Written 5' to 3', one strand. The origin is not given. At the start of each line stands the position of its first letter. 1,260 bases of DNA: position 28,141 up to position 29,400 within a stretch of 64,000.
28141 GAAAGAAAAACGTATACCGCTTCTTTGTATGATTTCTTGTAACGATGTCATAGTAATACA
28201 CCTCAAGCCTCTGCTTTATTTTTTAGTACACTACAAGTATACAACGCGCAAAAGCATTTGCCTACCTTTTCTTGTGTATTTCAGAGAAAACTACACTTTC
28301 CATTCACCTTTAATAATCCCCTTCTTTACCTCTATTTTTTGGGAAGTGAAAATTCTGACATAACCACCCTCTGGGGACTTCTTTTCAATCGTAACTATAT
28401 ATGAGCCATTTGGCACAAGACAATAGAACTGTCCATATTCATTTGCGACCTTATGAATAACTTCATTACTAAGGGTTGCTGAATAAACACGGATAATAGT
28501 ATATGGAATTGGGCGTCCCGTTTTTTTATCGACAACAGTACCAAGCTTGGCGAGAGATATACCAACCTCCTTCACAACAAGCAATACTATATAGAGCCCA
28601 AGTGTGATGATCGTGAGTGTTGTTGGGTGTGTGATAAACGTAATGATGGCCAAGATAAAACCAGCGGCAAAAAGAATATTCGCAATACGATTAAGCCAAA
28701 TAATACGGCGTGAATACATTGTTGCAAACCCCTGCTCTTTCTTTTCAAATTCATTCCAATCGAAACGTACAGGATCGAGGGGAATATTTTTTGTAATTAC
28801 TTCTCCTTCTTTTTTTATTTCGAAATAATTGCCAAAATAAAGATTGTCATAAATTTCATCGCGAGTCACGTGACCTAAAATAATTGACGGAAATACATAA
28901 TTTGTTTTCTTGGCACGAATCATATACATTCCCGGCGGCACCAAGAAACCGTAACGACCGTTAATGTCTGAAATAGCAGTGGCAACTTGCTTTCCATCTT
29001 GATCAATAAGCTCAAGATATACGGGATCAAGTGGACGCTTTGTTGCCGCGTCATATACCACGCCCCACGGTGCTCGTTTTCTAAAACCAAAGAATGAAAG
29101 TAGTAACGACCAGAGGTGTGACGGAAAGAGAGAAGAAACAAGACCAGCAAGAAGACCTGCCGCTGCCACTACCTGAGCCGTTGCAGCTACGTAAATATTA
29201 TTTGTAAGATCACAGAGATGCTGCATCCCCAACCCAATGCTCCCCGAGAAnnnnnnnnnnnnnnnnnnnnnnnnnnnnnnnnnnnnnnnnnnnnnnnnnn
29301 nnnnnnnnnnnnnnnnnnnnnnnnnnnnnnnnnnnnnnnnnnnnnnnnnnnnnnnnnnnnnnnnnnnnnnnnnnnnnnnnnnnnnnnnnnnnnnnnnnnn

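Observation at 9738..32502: About 23 kb co-directional operon of five giant secreted surface proteins (~7,500 aa total)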

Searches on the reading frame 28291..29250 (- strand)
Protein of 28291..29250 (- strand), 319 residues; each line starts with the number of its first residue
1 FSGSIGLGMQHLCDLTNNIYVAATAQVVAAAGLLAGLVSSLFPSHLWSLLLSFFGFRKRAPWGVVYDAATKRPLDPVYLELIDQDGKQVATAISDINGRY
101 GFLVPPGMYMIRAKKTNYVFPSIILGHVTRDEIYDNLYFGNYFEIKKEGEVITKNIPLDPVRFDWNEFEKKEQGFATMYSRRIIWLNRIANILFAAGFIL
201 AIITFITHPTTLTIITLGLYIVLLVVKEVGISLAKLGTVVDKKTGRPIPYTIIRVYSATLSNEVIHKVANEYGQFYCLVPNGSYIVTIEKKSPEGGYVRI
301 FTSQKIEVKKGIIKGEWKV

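Call 13: find_homologous_proteins(query=window:28291-29250:-)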
Query window:28291-29250:- (319 aa): 141 proteins with E <= 0.001 among 4159 candidates; the best 120 are listed.
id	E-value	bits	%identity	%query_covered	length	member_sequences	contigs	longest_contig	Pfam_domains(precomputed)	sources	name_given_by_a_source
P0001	5.3e-105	369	54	94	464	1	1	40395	PF16403.12,PF13620.13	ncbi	-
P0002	1.8e-96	341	51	83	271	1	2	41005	PF13620.13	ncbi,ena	-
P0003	6.7e-87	310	51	87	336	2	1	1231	PF13715.13,PF13620.13,PF17210.10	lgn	-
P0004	9.9e-86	306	46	94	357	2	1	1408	PF13715.13,PF17802.8,PF13620.13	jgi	jgi:hypothetical protein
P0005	1.1e-82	296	49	87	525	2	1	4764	PF13620.13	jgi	-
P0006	2.3e-82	295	47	86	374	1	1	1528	PF13715.13,PF13620.13,PF17210.10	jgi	jgi:hypothetical protein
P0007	2.4e-82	295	44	92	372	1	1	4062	PF13715.13,PF13620.13,PF17210.10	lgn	-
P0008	4.5e-82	294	45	94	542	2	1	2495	PF13715.13,PF13620.13,PF17210.10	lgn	-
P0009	2.8e-81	291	45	92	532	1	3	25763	PF13715.13,PF13620.13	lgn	-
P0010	3.0e-81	291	45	97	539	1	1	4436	PF13715.13,PF13620.13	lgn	-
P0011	3.8e-81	291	48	87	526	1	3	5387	PF01833.31,PF13620.13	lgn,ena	-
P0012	4.1e-81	291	46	83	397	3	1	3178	PF13620.13,PF17210.10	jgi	jgi:hypothetical protein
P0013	8.7e-81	290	46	93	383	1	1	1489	PF13620.13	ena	-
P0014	2.4e-80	288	50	87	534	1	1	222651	PF13715.13,PF13620.13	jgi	-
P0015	3.0e-80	288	44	93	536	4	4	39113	PF13715.13,PF13620.13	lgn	-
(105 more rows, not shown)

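Call 14: find_encoding_contigs(protein=P0001, flank=10000, max_places=3)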
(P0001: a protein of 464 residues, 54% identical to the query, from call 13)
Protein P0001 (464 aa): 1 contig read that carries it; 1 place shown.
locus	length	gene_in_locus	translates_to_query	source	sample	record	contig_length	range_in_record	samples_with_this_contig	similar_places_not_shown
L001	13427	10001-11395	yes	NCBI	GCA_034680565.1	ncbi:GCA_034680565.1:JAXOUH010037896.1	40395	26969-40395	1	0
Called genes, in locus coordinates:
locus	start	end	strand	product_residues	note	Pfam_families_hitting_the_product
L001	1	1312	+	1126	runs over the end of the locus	PF01436:NHL (faint), PF13620:CarboxypepD_reg (weak)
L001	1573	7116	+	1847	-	PF01436:NHL (faint)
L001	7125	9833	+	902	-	PF13620:CarboxypepD_reg (faint), PF17210:SdrD_B (faint)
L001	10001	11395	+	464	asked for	PF16403:Bact_surface_Ig-like, PF13620:CarboxypepD_reg (faint)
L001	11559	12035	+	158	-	PF18936:DUF5684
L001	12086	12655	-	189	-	-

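Call 15: find_encoding_contigs(protein=P0002, flank=10000, max_places=3)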
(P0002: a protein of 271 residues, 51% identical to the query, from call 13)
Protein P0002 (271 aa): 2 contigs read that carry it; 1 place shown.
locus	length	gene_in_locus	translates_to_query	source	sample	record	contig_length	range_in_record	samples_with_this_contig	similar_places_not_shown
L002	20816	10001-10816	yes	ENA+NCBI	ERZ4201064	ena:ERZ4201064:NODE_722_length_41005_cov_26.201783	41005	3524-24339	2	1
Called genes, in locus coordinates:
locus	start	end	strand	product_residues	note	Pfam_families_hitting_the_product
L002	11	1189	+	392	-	PF00464:SHMT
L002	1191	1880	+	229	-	PF01712:dNK, PF02223:Thymidylate_kin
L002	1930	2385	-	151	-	-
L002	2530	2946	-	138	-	-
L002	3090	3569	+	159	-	-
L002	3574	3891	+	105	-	-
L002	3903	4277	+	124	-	-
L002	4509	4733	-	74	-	-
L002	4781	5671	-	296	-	PF03734:YkuD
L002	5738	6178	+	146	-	-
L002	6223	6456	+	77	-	PF04070:DUF378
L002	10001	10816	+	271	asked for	PF13620:CarboxypepD_reg (weak)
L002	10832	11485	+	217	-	PF02517:Rce1-like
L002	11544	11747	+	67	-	-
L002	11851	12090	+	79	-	-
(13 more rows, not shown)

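Call 27: find_related_loci(query=A2, collection=genome_contigs, flank=10000)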
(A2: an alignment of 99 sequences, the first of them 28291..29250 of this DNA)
Query A2 (319 aa) in genome_contigs; peptide patterns used: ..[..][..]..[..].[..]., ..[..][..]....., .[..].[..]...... (x = any residue, [..] = any of these).
572 stretches matched a pattern; 553 encode a relative of the query (tblastn E <= 1e-3); the best 80 are kept; 79 distinct loci.
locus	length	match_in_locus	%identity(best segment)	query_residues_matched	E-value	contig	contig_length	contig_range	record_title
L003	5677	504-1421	55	21-319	5e-112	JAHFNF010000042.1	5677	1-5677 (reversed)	MAG: Candidatus Nomurabacteria bacterium isolate nzgw474 NODE_6762_length_5678_cov_3.617959, whole genome shotgun sequen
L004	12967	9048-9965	54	21-319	8e-112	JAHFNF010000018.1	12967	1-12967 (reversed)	MAG: Candidatus Nomurabacteria bacterium isolate nzgw474 NODE_1130_length_12968_cov_3.921927, whole genome shotgun seque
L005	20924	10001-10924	48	25-319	4e-108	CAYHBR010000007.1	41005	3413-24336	MAG TPA_asm: uncultured Candidatus Saccharibacteria bacterium isolate ERP119702_co2_74 genome assembly, contig: NODE_367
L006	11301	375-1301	51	21-319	2e-106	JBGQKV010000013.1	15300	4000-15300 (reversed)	MAG: Candidatus Paceibacteria bacterium isolate OBJ2_061818_050_53 k141_1532961_length_15300_cov_8.0651, whole genome sh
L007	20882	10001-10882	53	27-319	2e-99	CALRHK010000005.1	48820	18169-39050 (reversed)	MAG: Candidatus Nomurabacteria bacterium isolate Ike-200m-38 genome assembly, contig: Ike-200-c348, whole genome shotgun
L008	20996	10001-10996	45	5-319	1e-94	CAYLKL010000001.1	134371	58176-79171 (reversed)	MAG TPA_asm: uncultured Candidatus Saccharibacteria bacterium isolate SRP285395_co2_102 genome assembly, contig: NODE_12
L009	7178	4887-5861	44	11-319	9e-94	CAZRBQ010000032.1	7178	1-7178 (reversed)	MAG TPA_asm: uncultured Candidatus Saccharibacteria bacterium isolate SRP278252_co1_244 genome assembly, contig: NODE_19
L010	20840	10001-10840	49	41-319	2e-93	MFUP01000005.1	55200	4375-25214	MAG: Candidatus Nomurabacteria bacterium RIFCSPLOWO2_01_FULL_33_24 rifcsplowo2_01_scaffold_2511, whole genome shotgun se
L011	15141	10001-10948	46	15-319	4e-93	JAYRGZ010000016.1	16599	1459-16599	MAG: Candidatus Paceibacterota bacterium isolate SZ_szas25bin.11 k141_564602, whole genome shotgun sequence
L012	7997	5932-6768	49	41-319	8e-93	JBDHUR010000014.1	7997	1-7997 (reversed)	MAG: Candidatus Paceibacteria bacterium isolate AS-MESO-3CA.210 NODE_38262_length_7997_cov_5.097727, whole genome shotgu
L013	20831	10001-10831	49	43-319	3e-92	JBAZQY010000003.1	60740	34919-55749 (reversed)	MAG: Candidatus Paceibacterota bacterium isolate SO_2017_GW1_135 NODE_2688_length_60740_cov_2.477026_OW334_2017, whole g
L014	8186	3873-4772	45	25-319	8e-92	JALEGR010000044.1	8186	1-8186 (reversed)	MAG: Candidatus Paceibacterota bacterium isolate CC_bin16 k97_168102, whole genome shotgun sequence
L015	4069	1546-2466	49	16-319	4e-92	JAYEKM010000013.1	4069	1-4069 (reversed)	MAG: Patescibacteria group bacterium isolate MAG137 MAG137_13, whole genome shotgun sequence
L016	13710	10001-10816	52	43-314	7e-91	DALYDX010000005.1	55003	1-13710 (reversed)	MAG TPA_asm: Candidatus Paceibacterota bacterium isolate CTOTU14238 NODE_105_length_55003_cov_14.323779, whole genome sh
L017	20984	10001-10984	46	9-319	1e-90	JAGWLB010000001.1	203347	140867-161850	MAG: Patescibacteria group bacterium isolate REEB175 contig-150_28, whole genome shotgun sequence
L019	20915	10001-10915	48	20-319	6e-90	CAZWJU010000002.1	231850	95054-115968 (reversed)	MAG TPA_asm: uncultured Candidatus Saccharibacteria bacterium isolate SRP278252_co2_131 genome assembly, contig: NODE_41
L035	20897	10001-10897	45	21-314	9e-87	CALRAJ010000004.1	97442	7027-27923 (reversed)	MAG: Candidatus Taylorbacteria bacterium isolate CH-Oct18-75 genome assembly, contig: CH-Oct18-C144, whole genome shotgu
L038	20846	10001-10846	48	38-319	2e-86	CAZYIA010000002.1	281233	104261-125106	MAG TPA_asm: uncultured Candidatus Saccharibacteria bacterium isolate SRP263991_co5_231 genome assembly, contig: NODE_42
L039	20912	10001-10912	46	8-314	3e-86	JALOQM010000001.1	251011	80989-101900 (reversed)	MAG: Candidatus Paceibacterota bacterium isolate Prado155 scaffold_5, whole genome shotgun sequence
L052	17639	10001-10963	42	10-314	4e-85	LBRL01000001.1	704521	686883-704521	MAG: Candidatus Nomurabacteria bacterium GW2011_GWD2_36_14 US04_C0001, whole genome shotgun sequence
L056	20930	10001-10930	46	14-319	1e-84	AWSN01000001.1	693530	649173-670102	MAG: Parcubacteria bacterium RAAC4_OD1_1 O210_OD1C00001, whole genome shotgun sequence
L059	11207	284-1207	46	25-319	1e-83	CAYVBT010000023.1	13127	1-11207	MAG TPA_asm: uncultured Candidatus Saccharibacteria bacterium isolate binchicken_co113_107 genome assembly, contig: NODE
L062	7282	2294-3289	42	8-317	1e-83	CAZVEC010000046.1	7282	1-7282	MAG TPA_asm: uncultured Candidatus Saccharibacteria bacterium isolate SRP050083_co2_123 genome assembly, contig: NODE_89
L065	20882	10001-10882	45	23-313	3e-83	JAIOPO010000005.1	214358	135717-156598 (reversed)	MAG: Candidatus Nomurabacteria bacterium isolate LakeFargette_0920_ALND_MAG_33_28 LacPavin_0920_ALND_scaffold_493788, wh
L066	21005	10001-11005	41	1-314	3e-83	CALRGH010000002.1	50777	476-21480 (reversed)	MAG: Candidatus Nomurabacteria bacterium isolate TrH-25oct19-77 genome assembly, contig: TrH-25oct19-C1030, whole genome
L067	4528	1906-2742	48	41-319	3e-83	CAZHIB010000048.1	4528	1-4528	MAG TPA_asm: uncultured Candidatus Saccharibacteria bacterium isolate binchicken_co269_246 genome assembly, contig: NODE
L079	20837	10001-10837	48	41-319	3e-82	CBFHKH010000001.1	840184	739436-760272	MAG: Minisyncoccia bacterium isolate AGTU_16_bin_21_orig genome assembly, contig: AGTU_16_bin_21_orig_AGTU_16_c_00000000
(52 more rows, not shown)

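Call 28: predict_structure(alignment_id=A2)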
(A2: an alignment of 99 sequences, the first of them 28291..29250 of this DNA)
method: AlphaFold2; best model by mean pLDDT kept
length: 319 residues; sequences in the alignment: 99
mean_pLDDT: 87.9   pTM: 0.74
mean pLDDT of the five models: 87.9, 87.9, 87.5, 86.7, 85.7
residues with pLDDT >= 90: 217; 70-90: 53; 50-70: 44; < 50: 5
segments of 3 or more residues with pLDDT < 50: 1-4
pLDDT, mean of each block of 10 residues (from residue 1): 49 65 75 63 70 69 95 97 98 96 97 98 96 97 96 97 86 64 84 97 98 97 89 79 93 98 96 94 98 94 97 95
secondary structure, 60 per line:
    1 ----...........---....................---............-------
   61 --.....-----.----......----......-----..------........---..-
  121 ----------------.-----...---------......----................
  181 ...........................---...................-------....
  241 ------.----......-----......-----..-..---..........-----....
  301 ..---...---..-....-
elements in order: H5-15 H19-38 H42-53 E63-67 E78-83 E88-93 E107-114 E143-145 E155-160 H165-207 H211-229 E237-240 E252-257 E263-268 E282-291 E297-302 E306-308 E315-318

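Call 32: fold_search(model_id=the predicted structure, library=pdb)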
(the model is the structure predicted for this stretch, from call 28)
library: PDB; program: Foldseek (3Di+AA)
matches with E <= 10: 683; with E <= 0.001: 7
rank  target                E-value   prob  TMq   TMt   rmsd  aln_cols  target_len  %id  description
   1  6fwv_B                2.8e-06  1.00  0.23  0.14  14.8       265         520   16  The Bacillus anthracis TIE protein (released 2018-08-08)
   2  6fwv_A                5.4e-06  1.00  0.23  0.14  15.0       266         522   16  The Bacillus anthracis TIE protein (released 2018-08-08)
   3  10ps                  6.9e-05  1.00  0.24  0.14  14.2       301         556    8  Crystal structure of SdrD A2-A3-B1-B2 domains from Staphylococcus aureus JH1 (released 2026-02-11)
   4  9c7u_B                7.8e-05  1.00  0.21  0.33  18.6       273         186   11  Structure of the human truncated BOS complex in GDN (released 2024-08-21)
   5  4oq1                  5.7e-04  1.00  0.21  0.20  14.1       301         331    9  Structure of the Streptococcal ancillary pilin (released 2014-04-23)
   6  8bdw_H                6.4e-04  1.00  0.24  0.71   3.2       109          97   21  Crystal structure of CnaB2 domain from Lactobacillus plantarum (released 2023-02-22)
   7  8bdw_A                8.5e-04  1.00  0.23  0.70   2.8       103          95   22  Crystal structure of CnaB2 domain from Lactobacillus plantarum (released 2023-02-22)
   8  7c7u_B                2.7e-03  0.93  0.16  0.10  15.6       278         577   12  Biofilm associated protein - BSP domain (released 2021-05-12)
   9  9h7e_A                3.8e-03  1.00  0.17  0.42   4.9        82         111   21  Human Transthyretin in Complex with 4-pyridin-3-ylbenzoic acid (released 2025-03-12)
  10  3qva_A                4.5e-03  1.00  0.17  0.44   8.9       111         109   17  Structure of Klebsiella pneumoniae 5-hydroxyisourate hydrolase (released 2011-08-24)
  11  3rkp_B                4.7e-03  0.90  0.21  0.20  30.6       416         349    7  Crystal structure of BcpA*(D312A), the major pilin subunit of Bacillus cereus (released 2012-05-30)
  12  2b14_B                5.3e-03  1.00  0.17  0.40   4.9        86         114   21  The crystal structure of 2,4-dinitrophenol in complex with the amyloidogenic variant Transthyretin Leu 55 Pro (released 2006-07-18)
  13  2f8i_B                5.3e-03  1.00  0.17  0.42   6.7       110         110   16  Human transthyretin (TTR) complexed with Benzoxazole (released 2005-12-20)
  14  9h7g_B                7.0e-03  1.00  0.17  0.43   4.8        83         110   20  Human Transthyretin in Complex with 1H-indole-3-carbonitrile (released 2025-03-12)
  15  3cbr_B                7.8e-03  1.00  0.16  0.48   5.7        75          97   23  Crystal structure of human Transthyretin (TTR) at pH3.5 (released 2008-08-12)
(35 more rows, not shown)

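Call 43: search_protein_representatives(alignment_id=A2)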
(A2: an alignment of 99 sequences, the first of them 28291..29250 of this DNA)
Query: 99 sequences, 381 profile positions. Proteins with E-value up to 0.001 (for the whole library): 7214; up to 1e-10: 4227; up to 1e-30: 2450. The best 150 are listed.
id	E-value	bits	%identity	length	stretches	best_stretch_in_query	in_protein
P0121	6.5e-152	522.4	-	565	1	26-378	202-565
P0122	2.1e-148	510.9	-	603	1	40-378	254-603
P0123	2.0e-146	504.4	-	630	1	40-378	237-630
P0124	3.0e-146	503.8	-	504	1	29-378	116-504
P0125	2.1e-145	501.0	-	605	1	40-378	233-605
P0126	3.8e-145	500.1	-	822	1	40-378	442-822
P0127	4.9e-145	499.8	-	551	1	40-378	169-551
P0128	9.7e-145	498.8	-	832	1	26-378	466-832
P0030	1.3e-144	498.4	-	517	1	44-378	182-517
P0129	1.6e-144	498.1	-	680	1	40-378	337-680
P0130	2.1e-144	497.7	-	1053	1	33-378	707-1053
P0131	3.7e-144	496.9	-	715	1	51-379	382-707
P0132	3.8e-144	496.9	-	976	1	40-378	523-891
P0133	4.3e-144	496.7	-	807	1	40-378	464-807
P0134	4.8e-144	496.5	-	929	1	30-378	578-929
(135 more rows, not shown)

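Call 56: search_protein_families(library=pfam, proteins=[L067:250-900:+, L038:11011-11463:+, L019:16139-16618:+, L010:7341-8216:+, L079:12070-14220:+, L062:4247-6151:+, L011:4768-5394:-, L066:4638-6089:+, L039:3851-4582:+, L059:5773-6285:+], max_evalue=0.0001)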
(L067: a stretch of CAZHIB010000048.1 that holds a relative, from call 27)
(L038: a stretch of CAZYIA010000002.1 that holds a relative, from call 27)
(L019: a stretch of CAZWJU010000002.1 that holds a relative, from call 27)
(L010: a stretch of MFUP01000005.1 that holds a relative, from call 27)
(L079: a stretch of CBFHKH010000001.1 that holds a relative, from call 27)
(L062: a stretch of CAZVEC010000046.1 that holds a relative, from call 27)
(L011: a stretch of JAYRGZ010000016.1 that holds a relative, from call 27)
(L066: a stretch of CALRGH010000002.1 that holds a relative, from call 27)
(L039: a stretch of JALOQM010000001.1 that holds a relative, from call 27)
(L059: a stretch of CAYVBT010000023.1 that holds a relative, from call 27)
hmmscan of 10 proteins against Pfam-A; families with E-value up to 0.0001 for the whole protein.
L067:250-900:+ (217 aa): 1 family
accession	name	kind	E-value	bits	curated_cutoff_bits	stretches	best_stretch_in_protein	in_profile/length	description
PF02163.28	Peptidase_M50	-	3.3e-11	43.4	27.2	1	141-194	162-220/221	Peptidase family M50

L038:11011-11463:+ (151 aa): 1 family
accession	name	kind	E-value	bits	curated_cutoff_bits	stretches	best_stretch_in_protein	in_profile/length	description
PF00164.32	Ribosom_S12_S23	-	2.5e-36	124.2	22.3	1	45-146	6-109/110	Ribosomal protein S12/S23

L019:16139-16618:+ (160 aa): 1 family
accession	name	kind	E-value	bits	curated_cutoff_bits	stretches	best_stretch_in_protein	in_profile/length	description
PF00177.27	Ribosomal_S7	-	2.5e-56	189.8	24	1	6-153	2-148/148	Ribosomal protein S7p/S5e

L010:7341-8216:+ (292 aa): 3 families
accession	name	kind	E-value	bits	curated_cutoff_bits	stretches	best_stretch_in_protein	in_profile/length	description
PF00753.33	Lactamase_B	-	7.7e-14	52.5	22.7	1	47-246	2-193/196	Metallo-beta-lactamase superfamily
PF12706.13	Lactamase_B_2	-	1.7e-05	24.9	27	1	63-110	2-52/200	Beta-lactamase superfamily domain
PF25281.1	MBL_MAP1B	-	1.8e-05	24.3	37.6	1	48-116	28-91/279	MAP1B MBL-like domain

L079:12070-14220:+ (717 aa): 7 families
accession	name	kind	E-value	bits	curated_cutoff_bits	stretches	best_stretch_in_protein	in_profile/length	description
PF00009.33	GTP_EFTU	-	1.4e-61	207.8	26.5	1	13-294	2-188/188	Elongation factor Tu GTP binding domain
PF03764.24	EFG_IV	-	1.1e-39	135.4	24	1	491-622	1-120/121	Elongation factor G, domain IV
PF14492.12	EFG_III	-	1.2e-33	115.4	27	1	416-490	1-75/75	Elongation Factor G, domain III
PF00679.30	EFG_C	-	8.7e-29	99.8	27.9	1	626-710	2-87/89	Elongation factor G C-terminus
PF03144.31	GTP_EFTU_D2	-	2.9e-16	60.1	30.3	1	336-403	1-73/73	Elongation factor Tu domain 2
PF22042.2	EF-G_D2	-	2e-14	53.9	27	1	321-404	1-83/84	Elongation factor G domain 2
PF16658.11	RF3_C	-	2.2e-07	31.2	40.1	1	424-504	14-94/132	Class II release factor RF3, C-terminal domain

L062:4247-6151:+ (635 aa): 0 families

L011:4768-5394:- (209 aa): 2 families
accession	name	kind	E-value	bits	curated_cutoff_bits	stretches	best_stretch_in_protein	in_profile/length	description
PF02777.23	Sod_Fe_C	-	1.1e-21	77.2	20.9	1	104-203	3-101/102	Iron/manganese superoxide dismutases, C-terminal domain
PF00081.27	Sod_Fe_N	-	4.3e-08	33.9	27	1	31-93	18-81/82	Iron/manganese superoxide dismutases, alpha-hairpin domain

L066:4638-6089:+ (484 aa): 2 families
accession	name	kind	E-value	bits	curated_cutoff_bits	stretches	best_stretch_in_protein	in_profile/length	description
PF03772.21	Competence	-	1.3e-43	149.8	23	1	220-477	1-266/270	Competence protein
PF13567.11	DUF4131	-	3.9e-15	56.4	31.6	1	32-180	2-163/165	Domain of unknown function (DUF4131)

L039:3851-4582:+ (244 aa): 1 family
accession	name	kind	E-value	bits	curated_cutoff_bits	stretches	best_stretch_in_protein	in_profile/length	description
PF00075.30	RNase_H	-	1.1e-41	142.7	25.8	1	11-154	2-138/141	RNase H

L059:5773-6285:+ (171 aa): 1 family
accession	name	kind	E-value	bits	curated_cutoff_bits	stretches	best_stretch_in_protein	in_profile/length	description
PF00254.34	FKBP_C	-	1e-31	109.5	21.1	1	76-168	4-94/94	FKBP-type peptidyl-prolyl cis-trans isomerase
